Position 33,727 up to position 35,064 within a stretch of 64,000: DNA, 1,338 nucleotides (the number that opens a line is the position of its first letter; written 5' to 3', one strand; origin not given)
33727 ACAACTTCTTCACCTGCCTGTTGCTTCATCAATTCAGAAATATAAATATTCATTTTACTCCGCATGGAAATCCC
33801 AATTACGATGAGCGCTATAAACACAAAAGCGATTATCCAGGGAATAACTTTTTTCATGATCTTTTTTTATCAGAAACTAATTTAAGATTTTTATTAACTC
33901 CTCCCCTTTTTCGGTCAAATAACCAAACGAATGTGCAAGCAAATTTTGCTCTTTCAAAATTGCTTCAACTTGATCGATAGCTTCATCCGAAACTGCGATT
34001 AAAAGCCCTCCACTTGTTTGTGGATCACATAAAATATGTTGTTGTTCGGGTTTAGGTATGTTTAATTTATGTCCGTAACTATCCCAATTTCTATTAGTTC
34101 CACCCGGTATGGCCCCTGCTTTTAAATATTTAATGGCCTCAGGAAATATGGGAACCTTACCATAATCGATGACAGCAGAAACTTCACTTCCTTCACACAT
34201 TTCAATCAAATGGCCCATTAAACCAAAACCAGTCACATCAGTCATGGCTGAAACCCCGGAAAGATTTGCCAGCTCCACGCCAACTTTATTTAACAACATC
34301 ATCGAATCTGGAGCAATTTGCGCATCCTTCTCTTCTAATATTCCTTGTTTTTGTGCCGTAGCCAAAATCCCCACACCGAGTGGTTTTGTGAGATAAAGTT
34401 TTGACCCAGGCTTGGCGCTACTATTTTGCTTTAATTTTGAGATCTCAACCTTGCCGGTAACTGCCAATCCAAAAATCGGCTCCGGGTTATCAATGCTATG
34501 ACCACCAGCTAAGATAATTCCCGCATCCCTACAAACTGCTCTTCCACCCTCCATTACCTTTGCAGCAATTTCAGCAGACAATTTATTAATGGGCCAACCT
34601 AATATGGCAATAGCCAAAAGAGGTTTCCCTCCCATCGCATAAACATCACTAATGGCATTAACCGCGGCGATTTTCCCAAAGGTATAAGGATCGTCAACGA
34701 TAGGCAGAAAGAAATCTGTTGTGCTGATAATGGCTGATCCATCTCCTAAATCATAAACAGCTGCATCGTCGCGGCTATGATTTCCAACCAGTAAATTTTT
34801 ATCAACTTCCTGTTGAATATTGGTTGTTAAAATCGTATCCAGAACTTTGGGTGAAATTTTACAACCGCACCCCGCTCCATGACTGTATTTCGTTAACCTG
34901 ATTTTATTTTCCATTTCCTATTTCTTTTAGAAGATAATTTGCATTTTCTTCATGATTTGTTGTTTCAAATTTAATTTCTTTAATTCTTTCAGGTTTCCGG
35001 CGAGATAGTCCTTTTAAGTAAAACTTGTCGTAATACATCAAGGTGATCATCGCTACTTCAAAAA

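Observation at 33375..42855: ArsR-headed envelope thiol-relay + ArsP-type permease + dedicated porin cluster running into selU-selD: candidate chalcogen/metalloid handling system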

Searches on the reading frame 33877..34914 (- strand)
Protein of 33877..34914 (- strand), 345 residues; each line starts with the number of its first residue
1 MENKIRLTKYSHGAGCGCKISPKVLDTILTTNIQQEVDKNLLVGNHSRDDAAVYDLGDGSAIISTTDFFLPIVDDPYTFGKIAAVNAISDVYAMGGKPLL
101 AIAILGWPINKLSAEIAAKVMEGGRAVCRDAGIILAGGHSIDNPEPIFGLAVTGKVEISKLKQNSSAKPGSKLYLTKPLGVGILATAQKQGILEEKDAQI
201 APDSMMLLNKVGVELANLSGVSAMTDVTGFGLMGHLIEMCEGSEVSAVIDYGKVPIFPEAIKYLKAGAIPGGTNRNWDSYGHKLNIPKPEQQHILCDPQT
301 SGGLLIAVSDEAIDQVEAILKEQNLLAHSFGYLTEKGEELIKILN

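Call 5: search_protein_families(library=ncbifam, proteins=[window:33877-34914:-], max_evalue=0.001)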
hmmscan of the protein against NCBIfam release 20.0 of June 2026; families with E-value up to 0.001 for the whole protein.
window:33877-34914:- (345 aa): 15 families
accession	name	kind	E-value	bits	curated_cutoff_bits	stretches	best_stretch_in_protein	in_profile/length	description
NF002098.0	PRK00943.1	equivalog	1.2e-161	537.5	299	1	2-339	3-342/347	selenide, water dikinase SelD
TIGR00476.1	selD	equivalog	9.2e-134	445.5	125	1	6-311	1-309/311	selenide, water dikinase SelD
NF010705.0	PRK14105.1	equivalog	4e-52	177.2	291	1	1-339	2-332/345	selenide, water dikinase SelD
TIGR04369.1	fusion_not_SelD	hypoth_equivalog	3.1e-37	128.1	700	1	9-316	351-689/701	oxidoreductase/SelD-related fusion protein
TIGR01379.1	thiL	equivalog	1.4e-23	83.4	184.15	1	43-265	19-247/320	thiamine-phosphate kinase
TIGR04049.1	AIR_rel_sll0787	hypoth_equivalog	1.9e-19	69.9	321.3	1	46-263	41-249/318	sll0787 family AIR synthase-like protein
TIGR03267.1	methan_mark_2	hypoth_equivalog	4.1e-16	59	365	1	33-256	31-248/323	methanogenesis marker 2 protein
NF004351.0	PRK05731.1-4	equivalog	7.9e-16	58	324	1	34-254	26-247/321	thiamine-phosphate kinase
TIGR02124.1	hypE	equivalog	1e-11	44.4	251.6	1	15-259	7-248/332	hydrogenase expression/formation protein HypE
NF004353.0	PRK05731.2-2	equivalog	1.5e-08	34.1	301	1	42-261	13-232/311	thiamine-phosphate kinase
TIGR04050.1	MSMEG_0567_Cter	hypoth_equivalog_domain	2.6e-05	23.8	312.2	1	58-256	40-228/296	MSMEG_0567/sll0787 family protein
NF004354.0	PRK05731.2-3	equivalog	4.7e-05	22.9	204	1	83-202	53-172/273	thiamine-phosphate kinase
TIGR00878.1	purM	equivalog_domain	7.8e-05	22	236.35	0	87-147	85-143/332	phosphoribosylformylglycinamidine cyclo-ligase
NF002290.1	PRK01213.1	equivalog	0.00012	20.4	648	1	34-251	411-641/723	phosphoribosylformylglycinamidine synthase subunit PurL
NF004350.0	PRK05731.1-1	equivalog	0.00059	18.8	441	1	65-260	45-245/325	thiamine-phosphate kinase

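Call 6: search_protein_families(library=pfam, proteins=[window:33877-34914:-], max_evalue=0.001)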
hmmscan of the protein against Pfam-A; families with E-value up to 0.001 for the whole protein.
window:33877-34914:- (345 aa): 2 families
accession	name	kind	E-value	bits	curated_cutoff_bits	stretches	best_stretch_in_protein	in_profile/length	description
PF00586.29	AIRS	-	2e-25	89.8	24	1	49-156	2-112/112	AIR synthase related protein, N-terminal domain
PF02769.27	AIRS_C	-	1e-22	81.4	23.1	1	168-338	1-150/156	AIR synthase related protein, C-terminal domain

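Call 47: list_cluster_members(proteins=[P0001, window:33877-34914:-, window:37972-38574:-, window:39642-40985:-])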
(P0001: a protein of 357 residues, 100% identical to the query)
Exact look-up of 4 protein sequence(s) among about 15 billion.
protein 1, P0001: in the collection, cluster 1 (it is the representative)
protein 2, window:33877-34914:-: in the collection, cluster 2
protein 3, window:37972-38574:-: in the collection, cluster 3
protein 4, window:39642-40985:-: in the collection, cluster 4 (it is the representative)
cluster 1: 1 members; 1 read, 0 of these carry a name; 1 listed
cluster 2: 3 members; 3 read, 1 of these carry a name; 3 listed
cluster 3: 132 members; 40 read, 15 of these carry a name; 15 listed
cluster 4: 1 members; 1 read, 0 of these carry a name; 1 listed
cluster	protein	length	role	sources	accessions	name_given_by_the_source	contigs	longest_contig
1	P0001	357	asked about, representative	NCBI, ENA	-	-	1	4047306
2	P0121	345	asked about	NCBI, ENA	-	-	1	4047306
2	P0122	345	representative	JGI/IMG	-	selenide,water dikinase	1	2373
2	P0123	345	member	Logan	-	-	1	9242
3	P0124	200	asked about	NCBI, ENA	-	-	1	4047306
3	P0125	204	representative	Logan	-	-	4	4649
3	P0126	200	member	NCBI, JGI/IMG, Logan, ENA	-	formylmethanofuran dehydrogenase subunit E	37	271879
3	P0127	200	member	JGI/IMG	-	formylmethanofuran dehydrogenase subunit E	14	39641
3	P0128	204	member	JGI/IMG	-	formylmethanofuran dehydrogenase subunit E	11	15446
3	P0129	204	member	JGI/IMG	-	formylmethanofuran dehydrogenase subunit E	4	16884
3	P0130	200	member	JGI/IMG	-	formylmethanofuran dehydrogenase subunit E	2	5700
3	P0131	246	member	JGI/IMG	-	formylmethanofuran dehydrogenase subunit E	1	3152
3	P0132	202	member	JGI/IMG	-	formylmethanofuran dehydrogenase subunit E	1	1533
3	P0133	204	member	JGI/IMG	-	formylmethanofuran dehydrogenase subunit E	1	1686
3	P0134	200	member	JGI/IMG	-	formylmethanofuran dehydrogenase subunit E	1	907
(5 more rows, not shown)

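Call 55: find_homologous_proteins(query=window:33877-34914:-, max_evalue=1e-30)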
Query window:33877-34914:- (345 aa): 8000 proteins with E <= 1e-30 among 8000 candidates; the best 120 are listed.
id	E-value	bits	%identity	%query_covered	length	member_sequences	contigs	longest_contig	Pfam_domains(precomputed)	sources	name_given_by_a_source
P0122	6.7e-212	721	94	100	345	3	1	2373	PF00586.30,PF02769.28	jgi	jgi:selenide,water dikinase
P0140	1.9e-202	690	90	100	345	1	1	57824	PF00586.30,PF02769.28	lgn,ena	-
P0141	6.0e-193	659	86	99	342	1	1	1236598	PF00586.30,PF02769.28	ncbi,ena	-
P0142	1.1e-186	638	82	100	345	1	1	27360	PF00586.30,PF02769.28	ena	-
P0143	1.8e-186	637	82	100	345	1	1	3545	PF00586.30,PF02769.28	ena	-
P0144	3.2e-185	633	82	100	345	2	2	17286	PF00586.30,PF02769.28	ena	-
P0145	6.1e-185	632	81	100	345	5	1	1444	PF00586.30,PF02769.28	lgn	-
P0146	9.9e-184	628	82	99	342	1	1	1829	PF00586.30,PF02769.28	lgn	-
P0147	2.6e-183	627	80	100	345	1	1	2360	PF00586.30,PF02769.28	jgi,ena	-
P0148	3.6e-182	623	82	98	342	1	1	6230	PF00586.30,PF02769.28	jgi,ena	-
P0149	5.2e-181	619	83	98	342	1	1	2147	PF00586.30,PF02769.28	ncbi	-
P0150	1.2e-180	618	80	98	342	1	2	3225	PF00586.30,PF02769.28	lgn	-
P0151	2.2e-180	617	81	98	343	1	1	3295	PF00586.30,PF02769.28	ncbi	-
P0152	4.1e-180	616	81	98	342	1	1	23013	PF00586.30,PF02769.28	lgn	-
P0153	2.7e-178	611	80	99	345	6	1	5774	PF00586.30,PF02769.28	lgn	-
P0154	5.4e-177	606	77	100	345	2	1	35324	PF00586.30,PF02769.28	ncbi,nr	ncbi:MAG: selenide, water dikinase SelD [Bacteroidales bacterium]|nr:selenide, water dikinase SelD [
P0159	9.2e-175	599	76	100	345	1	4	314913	PF00586.30,PF02769.28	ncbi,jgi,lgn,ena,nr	ncbi:MAG: selenide, water dikinase SelD [Bacteroidetes bacterium GWF2_41_31]|nr:MAG: selenide, water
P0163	2.5e-172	591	78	100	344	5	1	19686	PF00586.30,PF02769.28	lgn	-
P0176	1.7e-166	572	73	99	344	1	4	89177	PF00586.30,PF02769.28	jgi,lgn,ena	-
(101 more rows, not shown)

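Call 56: find_encoding_contigs(protein=P0140, flank=9000, max_places=2)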
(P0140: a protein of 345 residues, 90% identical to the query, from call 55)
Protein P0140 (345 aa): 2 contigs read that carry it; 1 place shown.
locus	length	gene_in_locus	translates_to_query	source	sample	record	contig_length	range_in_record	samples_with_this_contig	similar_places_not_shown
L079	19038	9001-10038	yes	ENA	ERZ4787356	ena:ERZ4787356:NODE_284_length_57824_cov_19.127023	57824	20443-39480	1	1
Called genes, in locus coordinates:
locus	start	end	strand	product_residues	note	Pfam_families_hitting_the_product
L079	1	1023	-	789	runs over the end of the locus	PF13620:CarboxypepD_reg, PF13715:CarbopepD_reg_2, PF07715:Plug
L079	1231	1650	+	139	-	PF01220:DHquinase_II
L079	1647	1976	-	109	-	PF00893:Multi_Drug_Res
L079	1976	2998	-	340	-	PF00535:Glycos_transf_2, PF10111:Glyco_tranf_2_2 (weak), PF13641:Glyco_tranf_2_3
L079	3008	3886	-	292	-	PF03279:Lip_A_acyltrans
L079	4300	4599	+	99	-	PF12840:HTH_20, PF01022:HTH_5, PF01047:MarR (weak), PF12802:MarR_2 (weak)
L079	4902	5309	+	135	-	-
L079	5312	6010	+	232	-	PF02683:DsbD_TM, PF13386:DsbD_2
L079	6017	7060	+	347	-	PF03773:ArsP_1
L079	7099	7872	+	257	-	PF03807:F420_oxidored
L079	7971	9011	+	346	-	PF00581:Rhodanese, PF26341:AAA_SelU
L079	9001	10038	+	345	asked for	PF00586:AIRS, PF02769:AIRS_C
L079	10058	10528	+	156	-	PF00085:Thioredoxin, PF13098:Thioredoxin_2, PF13905:Thioredoxin_8 (faint)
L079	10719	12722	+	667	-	PF07715:Plug, PF00593:TonB_dep_Rec_b-barrel, PF14905:OMP_b-brl_3 (weak)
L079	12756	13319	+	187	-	PF13689:DUF4154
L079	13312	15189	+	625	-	PF17152:CHASE8, PF00672:HAMP (weak), PF00989:PAS, PF08447:PAS_3, PF13426:PAS_9, PF00512:HisKA, PF02518:HATPase_c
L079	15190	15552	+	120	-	PF00072:Response_reg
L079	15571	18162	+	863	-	PF00072:Response_reg, PF08448:PAS_4 (faint), PF13426:PAS_9, PF13185:GAF_2, PF00512:HisKA, PF02518:HATPase_c, PF00072:Response_reg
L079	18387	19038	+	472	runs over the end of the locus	PF16217:M64_N, PF09471:Peptidase_M64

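Call 57: find_encoding_contigs(protein=P0142, flank=9000, max_places=2)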
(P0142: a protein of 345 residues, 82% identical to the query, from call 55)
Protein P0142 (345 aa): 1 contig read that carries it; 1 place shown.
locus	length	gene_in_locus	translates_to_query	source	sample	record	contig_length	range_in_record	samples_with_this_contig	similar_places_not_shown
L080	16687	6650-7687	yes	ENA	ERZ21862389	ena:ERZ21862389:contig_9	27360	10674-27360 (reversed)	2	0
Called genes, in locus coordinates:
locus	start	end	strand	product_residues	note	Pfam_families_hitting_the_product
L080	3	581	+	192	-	?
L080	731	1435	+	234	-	PF02518:HATPase_c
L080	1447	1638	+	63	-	PF00072:Response_reg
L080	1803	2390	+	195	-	PF01022:HTH_5, PF01047:MarR (weak), PF12840:HTH_20, PF13412:HTH_24 (weak), PF13192:Thioredoxin_3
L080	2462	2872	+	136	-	-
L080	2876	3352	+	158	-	PF02683:DsbD_TM, PF13386:DsbD_2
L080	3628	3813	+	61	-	-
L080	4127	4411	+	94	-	-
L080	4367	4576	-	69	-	-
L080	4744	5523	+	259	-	PF03807:F420_oxidored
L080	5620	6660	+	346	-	PF00581:Rhodanese, PF26341:AAA_SelU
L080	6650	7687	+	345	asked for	PF00586:AIRS, PF02769:AIRS_C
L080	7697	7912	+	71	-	-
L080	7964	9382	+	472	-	PF16217:M64_N, PF09471:Peptidase_M64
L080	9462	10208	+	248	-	PF00106:adh_short, PF08659:KR, PF13561:adh_short_C2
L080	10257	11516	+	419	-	PF16491:Peptidase_M48_N, PF01435:Peptidase_M48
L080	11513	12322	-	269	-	PF02397:Bac_transf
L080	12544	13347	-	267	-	PF12679:ABC2_membrane_2 (weak), PF12730:ABC2_membrane_4 (weak), PF10920:DUF2705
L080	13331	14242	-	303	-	PF00005:ABC_tran, PF13304:AAA_21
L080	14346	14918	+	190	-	PF00254:FKBP_C (weak)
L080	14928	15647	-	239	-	PF00590:TP_methylase (weak)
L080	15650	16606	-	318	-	PF00291:PALP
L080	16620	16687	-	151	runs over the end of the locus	PF01451:LMWPc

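Call 58: find_encoding_contigs(protein=P0154, flank=9000, max_places=2)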
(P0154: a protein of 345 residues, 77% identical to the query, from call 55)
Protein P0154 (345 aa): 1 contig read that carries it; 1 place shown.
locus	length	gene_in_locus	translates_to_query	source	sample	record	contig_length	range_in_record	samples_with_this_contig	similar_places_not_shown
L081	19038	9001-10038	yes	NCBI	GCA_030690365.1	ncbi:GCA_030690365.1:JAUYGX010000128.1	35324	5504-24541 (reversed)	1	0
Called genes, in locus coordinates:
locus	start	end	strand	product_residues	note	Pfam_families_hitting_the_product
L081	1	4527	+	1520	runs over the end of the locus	PF00072:Response_reg, PF00989:PAS, PF13426:PAS_9, PF00989:PAS, PF13188:PAS_8, PF13426:PAS_9, PF00989:PAS, PF13426:PAS_9, +17 more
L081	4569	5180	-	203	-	PF01583:APS_kinase, PF13671:AAA_33 (faint)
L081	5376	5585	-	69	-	PF09962:DUF2196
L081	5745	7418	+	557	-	PF00005:ABC_tran, PF02463:SMC_N (faint), PF13175:AAA_15 (faint), PF13555:AAA_29 (faint), PF13238:AAA_18 (faint), PF13304:AAA_21 (faint), PF12848:ABC_tran_Xtn, PF00005:ABC_tran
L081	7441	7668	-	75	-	-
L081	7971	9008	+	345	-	PF00581:Rhodanese, PF26341:AAA_SelU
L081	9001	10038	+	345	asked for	PF00586:AIRS, PF02769:AIRS_C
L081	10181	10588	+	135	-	PF05168:HEPN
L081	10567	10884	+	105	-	PF01909:NTP_transf_2, PF18765:Polbeta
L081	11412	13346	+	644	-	PF00072:Response_reg, PF00989:PAS, PF08447:PAS_3 (weak), PF08448:PAS_4 (weak), PF13426:PAS_9, PF00989:PAS, PF13426:PAS_9, PF02518:HATPase_c, +2 more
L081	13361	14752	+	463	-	PF00072:Response_reg, PF00158:Sigma54_activat, PF14532:Sigma54_activ_2, PF25601:AAA_lid_14, PF02954:HTH_8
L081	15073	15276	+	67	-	PF00741:Gas_vesicle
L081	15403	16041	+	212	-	-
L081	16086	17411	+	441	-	PF04513:Baculo_PEP_C (faint)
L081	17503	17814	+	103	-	PF15777:Anti-TRAP (faint), PF00684:DnaJ_CXXCXGXG (weak)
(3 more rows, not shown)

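Call 59: find_encoding_contigs(protein=P0159, flank=9000, max_places=2)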
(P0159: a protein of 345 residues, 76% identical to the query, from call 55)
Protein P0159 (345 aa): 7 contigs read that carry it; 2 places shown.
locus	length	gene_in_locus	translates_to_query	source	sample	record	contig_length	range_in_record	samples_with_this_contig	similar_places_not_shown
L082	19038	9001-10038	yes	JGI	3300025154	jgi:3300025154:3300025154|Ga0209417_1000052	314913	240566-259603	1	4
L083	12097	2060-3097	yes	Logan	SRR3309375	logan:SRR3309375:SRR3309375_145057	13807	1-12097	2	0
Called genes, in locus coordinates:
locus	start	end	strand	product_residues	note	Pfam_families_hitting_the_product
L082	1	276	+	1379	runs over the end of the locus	PF02743:dCache_1, PF00672:HAMP, PF00512:HisKA, PF02518:HATPase_c, PF00072:Response_reg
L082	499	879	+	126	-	PF05635:23S_rRNA_IVP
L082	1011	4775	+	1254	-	PF00072:Response_reg, PF00989:PAS, PF13426:PAS_9, PF00989:PAS, PF13426:PAS_9, PF00989:PAS, PF13426:PAS_9, PF01590:GAF, +12 more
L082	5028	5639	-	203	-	PF01583:APS_kinase, PF13671:AAA_33 (weak)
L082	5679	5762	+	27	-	-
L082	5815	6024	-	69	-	PF09962:DUF2196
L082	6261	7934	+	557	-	PF00005:ABC_tran, PF02463:SMC_N (faint), PF13476:AAA_23 (faint), PF13555:AAA_29 (faint), PF13238:AAA_18 (faint), PF13304:AAA_21 (faint), PF12848:ABC_tran_Xtn, PF00005:ABC_tran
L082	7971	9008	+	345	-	PF00581:Rhodanese, PF26341:AAA_SelU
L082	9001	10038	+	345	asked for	PF00586:AIRS, PF02769:AIRS_C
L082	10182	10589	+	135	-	PF05168:HEPN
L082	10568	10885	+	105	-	PF01909:NTP_transf_2, PF18765:Polbeta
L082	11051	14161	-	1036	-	PF05140:ResB, PF01578:Cytochrom_C_asm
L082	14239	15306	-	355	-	PF09640:DUF2027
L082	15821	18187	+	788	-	PF13715:CarbopepD_reg_2, PF07715:Plug, PF00593:TonB_dep_Rec_b-barrel, PF14905:OMP_b-brl_3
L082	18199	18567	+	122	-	-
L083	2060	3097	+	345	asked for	PF00586:AIRS, PF02769:AIRS_C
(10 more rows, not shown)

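Call 60: find_encoding_contigs(protein=P0163, flank=9000, max_places=2)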
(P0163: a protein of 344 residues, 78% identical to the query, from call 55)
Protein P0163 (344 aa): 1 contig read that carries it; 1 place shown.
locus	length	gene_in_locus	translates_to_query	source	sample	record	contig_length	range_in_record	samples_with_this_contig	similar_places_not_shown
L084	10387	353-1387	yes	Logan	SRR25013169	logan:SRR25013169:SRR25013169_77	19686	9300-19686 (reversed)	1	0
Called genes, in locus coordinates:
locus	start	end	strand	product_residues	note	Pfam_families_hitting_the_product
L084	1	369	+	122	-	?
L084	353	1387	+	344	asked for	PF00586:AIRS, PF02769:AIRS_C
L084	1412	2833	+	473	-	PF16217:M64_N, PF09471:Peptidase_M64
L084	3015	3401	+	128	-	-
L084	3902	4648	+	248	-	PF00106:adh_short, PF08659:KR, PF13561:adh_short_C2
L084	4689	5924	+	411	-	PF16491:Peptidase_M48_N, PF01435:Peptidase_M48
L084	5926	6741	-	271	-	PF02397:Bac_transf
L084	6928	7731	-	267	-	PF12730:ABC2_membrane_4, PF10920:DUF2705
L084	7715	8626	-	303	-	PF00005:ABC_tran, PF13304:AAA_21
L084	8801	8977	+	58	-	-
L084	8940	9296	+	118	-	-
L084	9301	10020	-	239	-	PF00590:TP_methylase (weak)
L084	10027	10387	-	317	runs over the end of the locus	PF00291:PALP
